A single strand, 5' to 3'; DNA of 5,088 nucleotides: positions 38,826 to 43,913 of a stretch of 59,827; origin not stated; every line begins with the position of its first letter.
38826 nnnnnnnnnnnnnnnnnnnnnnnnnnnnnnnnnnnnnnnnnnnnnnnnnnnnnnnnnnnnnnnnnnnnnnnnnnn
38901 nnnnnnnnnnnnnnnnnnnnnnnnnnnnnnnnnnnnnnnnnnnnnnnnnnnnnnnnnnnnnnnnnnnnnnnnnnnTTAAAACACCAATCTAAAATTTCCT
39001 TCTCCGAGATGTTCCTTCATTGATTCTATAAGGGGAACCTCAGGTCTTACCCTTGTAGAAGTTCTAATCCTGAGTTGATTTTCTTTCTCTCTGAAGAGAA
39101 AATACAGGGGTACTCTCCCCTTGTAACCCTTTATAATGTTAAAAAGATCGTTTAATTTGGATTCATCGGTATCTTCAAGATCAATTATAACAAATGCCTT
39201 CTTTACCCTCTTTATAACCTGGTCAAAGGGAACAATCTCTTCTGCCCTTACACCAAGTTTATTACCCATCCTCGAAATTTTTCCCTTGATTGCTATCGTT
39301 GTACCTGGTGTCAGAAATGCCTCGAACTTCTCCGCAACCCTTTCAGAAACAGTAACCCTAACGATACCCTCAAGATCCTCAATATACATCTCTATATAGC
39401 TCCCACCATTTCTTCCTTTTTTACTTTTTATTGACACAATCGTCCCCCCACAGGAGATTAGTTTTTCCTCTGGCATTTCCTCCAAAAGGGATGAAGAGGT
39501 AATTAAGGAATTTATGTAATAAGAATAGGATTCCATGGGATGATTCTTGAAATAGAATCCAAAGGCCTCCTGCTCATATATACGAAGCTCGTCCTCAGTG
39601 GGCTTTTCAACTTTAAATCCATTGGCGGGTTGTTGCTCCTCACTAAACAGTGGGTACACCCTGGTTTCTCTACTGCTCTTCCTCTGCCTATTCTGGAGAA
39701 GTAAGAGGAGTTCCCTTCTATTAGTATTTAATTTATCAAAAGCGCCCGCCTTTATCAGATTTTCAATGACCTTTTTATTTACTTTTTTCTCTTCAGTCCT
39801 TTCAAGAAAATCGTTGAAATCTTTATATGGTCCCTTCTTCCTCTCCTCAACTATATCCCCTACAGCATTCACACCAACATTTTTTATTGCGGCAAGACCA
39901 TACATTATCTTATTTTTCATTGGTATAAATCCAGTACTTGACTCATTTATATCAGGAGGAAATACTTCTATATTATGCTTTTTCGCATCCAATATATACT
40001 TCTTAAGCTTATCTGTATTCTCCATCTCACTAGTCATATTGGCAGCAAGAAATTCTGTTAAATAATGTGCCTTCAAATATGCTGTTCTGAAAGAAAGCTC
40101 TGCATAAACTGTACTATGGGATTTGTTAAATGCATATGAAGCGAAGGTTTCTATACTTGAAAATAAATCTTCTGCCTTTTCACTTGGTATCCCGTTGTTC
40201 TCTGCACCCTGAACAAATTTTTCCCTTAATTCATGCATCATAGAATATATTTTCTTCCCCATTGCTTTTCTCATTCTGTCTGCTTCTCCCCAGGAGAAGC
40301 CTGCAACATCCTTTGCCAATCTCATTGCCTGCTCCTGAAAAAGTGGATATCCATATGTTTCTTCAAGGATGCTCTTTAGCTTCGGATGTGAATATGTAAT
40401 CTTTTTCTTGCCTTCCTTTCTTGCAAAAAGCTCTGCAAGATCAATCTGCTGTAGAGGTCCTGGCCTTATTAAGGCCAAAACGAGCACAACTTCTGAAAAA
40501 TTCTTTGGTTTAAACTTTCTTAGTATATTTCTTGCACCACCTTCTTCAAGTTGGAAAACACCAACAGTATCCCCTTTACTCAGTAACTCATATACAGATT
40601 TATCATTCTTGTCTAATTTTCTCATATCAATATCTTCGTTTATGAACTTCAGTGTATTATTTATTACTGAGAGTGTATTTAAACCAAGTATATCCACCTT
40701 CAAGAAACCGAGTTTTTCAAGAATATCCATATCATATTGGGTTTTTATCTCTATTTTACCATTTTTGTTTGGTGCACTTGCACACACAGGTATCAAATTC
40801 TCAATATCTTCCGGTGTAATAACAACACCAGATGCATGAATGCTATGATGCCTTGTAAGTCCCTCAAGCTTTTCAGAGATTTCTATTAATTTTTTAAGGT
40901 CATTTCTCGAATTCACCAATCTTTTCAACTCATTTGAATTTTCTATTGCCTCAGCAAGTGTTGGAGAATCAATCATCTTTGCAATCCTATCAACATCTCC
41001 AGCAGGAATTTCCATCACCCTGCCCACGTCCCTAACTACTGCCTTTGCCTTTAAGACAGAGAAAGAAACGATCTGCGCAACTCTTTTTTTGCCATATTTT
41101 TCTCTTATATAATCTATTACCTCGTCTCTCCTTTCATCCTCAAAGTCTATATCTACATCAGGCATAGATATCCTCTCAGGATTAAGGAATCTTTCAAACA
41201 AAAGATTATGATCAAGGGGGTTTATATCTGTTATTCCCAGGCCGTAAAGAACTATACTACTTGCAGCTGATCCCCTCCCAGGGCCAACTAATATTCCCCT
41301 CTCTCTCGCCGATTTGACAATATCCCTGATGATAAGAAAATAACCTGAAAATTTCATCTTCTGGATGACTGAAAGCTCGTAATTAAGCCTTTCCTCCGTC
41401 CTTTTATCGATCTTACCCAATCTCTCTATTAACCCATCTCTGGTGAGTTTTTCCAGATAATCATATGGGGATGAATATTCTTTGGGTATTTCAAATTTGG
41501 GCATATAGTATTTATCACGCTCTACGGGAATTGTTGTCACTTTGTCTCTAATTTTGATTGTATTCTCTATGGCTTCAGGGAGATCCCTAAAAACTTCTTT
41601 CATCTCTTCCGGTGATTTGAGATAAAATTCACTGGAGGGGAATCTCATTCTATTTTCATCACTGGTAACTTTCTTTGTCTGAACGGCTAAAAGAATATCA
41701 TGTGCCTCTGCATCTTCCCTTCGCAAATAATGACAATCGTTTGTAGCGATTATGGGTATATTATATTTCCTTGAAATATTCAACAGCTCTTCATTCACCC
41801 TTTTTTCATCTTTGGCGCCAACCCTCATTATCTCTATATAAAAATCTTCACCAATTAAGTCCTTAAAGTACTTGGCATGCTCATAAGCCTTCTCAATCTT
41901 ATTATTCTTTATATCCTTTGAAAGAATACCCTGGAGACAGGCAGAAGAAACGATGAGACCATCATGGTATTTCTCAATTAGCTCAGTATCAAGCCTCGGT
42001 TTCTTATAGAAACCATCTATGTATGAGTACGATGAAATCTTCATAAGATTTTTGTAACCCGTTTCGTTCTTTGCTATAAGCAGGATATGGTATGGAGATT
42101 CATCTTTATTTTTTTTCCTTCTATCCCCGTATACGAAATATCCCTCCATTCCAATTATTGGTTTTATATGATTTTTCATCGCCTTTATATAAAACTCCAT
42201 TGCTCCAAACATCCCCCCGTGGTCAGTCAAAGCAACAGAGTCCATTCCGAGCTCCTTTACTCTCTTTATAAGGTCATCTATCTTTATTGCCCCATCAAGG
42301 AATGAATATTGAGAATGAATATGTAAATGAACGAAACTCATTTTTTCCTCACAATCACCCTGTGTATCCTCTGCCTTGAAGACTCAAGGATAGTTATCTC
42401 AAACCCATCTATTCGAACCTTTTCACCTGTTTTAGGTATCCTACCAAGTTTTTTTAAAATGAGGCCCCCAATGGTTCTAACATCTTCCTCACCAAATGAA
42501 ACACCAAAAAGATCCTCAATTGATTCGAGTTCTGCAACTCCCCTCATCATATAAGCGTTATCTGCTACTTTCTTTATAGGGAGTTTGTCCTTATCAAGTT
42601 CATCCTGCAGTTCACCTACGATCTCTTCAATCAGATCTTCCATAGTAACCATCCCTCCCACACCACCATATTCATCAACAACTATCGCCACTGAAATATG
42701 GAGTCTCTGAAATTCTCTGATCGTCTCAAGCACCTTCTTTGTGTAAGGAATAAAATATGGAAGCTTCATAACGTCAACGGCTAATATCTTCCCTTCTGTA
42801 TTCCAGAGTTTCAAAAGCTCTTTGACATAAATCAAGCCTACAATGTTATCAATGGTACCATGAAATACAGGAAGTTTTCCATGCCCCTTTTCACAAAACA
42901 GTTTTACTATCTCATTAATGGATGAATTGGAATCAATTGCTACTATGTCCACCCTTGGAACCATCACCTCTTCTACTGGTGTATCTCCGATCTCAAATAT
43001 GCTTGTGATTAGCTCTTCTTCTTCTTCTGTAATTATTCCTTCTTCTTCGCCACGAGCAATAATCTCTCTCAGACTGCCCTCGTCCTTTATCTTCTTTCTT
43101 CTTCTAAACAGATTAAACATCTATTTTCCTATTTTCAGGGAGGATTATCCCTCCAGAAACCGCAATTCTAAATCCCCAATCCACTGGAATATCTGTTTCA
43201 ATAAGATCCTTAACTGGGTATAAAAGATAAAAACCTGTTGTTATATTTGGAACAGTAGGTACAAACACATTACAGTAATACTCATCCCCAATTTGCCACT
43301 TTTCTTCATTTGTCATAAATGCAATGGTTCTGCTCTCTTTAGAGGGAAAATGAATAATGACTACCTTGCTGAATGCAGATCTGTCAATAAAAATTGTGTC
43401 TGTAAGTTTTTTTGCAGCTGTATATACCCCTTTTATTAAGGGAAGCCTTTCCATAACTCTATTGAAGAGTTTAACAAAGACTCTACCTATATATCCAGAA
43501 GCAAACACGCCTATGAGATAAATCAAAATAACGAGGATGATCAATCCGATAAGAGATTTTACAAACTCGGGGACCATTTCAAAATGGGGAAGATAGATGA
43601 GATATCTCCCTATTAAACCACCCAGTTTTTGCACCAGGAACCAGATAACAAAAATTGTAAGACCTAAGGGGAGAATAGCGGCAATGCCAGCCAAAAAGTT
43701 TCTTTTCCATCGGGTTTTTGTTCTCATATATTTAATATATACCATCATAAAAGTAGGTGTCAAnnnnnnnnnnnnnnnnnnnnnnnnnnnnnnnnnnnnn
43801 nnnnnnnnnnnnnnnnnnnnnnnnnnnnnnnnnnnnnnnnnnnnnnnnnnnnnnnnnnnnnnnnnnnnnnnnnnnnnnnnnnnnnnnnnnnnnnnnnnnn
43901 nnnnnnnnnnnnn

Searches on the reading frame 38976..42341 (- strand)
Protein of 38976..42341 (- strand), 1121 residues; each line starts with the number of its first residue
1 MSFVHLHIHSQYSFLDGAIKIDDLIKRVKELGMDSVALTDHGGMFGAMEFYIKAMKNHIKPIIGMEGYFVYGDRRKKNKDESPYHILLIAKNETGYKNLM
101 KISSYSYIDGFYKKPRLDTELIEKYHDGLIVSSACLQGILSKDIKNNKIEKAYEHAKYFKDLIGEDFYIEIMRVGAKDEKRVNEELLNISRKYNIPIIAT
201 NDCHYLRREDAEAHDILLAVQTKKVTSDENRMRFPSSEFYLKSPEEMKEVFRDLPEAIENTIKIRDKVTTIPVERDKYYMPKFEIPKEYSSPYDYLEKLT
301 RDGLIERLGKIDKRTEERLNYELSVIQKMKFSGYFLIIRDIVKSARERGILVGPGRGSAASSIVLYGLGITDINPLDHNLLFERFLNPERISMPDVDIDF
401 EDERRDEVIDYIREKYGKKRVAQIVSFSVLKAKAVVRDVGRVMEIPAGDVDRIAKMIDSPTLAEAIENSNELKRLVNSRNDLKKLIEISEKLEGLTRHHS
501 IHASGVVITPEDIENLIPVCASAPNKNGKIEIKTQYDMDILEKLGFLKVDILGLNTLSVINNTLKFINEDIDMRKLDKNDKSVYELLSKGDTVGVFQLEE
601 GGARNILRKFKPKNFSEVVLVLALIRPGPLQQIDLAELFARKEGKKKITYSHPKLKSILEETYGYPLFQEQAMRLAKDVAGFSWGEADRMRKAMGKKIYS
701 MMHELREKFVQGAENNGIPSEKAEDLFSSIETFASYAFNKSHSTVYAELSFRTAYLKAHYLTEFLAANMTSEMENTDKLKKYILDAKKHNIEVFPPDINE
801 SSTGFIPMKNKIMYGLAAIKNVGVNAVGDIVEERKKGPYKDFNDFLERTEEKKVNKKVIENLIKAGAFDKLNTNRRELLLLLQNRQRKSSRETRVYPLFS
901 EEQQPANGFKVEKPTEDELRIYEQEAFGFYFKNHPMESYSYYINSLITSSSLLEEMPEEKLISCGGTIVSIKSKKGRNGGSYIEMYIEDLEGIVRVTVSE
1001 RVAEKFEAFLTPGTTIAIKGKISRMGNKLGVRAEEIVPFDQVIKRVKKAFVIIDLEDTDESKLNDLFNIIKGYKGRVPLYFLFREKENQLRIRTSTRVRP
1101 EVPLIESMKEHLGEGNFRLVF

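Call 23: search_protein_families(library=pfam, proteins=[window:38976-42341:-], max_evalue=0.00001)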
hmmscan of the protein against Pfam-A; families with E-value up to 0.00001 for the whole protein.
window:38976-42341:- (1121 aa): 5 families
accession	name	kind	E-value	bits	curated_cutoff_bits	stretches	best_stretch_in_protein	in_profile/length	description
PF07733.18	DNA_pol3_alpha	-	5.3e-97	324.9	23.9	1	294-553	1-260/260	Bacterial DNA polymerase III alpha NTPase domain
PF17657.6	DNA_pol3_finger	-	9.9e-54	181.6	22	1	556-717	1-166/166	Bacterial DNA polymerase III alpha subunit finger domain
PF02811.25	PHP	-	2.8e-51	174.5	26.4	1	5-173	1-163/164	PHP domain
PF14579.12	HHH_6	-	1.5e-31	108.9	25.6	1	790-878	1-90/90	Helix-hairpin-helix motif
PF01336.31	tRNA_anti-codon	-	6.1e-08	32.9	27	1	965-1037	4-73/75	OB-fold nucleic acid binding domain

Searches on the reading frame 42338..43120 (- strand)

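Call 23: search_protein_families(library=pfam, proteins=[window:42338-43120:-], max_evalue=0.00001)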
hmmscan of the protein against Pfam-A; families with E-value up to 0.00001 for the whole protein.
window:42338-43120:- (260 aa): 2 families
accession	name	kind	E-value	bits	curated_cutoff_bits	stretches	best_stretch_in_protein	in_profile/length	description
PF03471.22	CorC_HlyC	-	9.5e-22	77.3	27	1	184-259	2-79/81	Transporter associated domain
PF00571.33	CBS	-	1.2e-12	48.4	24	0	49-105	1-54/57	CBS domain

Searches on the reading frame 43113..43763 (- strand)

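Call 23: search_protein_families(library=pfam, proteins=[window:43113-43763:-], max_evalue=0.00001)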
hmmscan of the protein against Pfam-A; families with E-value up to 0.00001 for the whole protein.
window:43113-43763:- (216 aa): 1 family
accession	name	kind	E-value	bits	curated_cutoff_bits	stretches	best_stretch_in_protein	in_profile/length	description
PF04367.18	DUF502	-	2.8e-27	95.1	23.8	1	75-176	1-107/107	Protein of unknown function (DUF502)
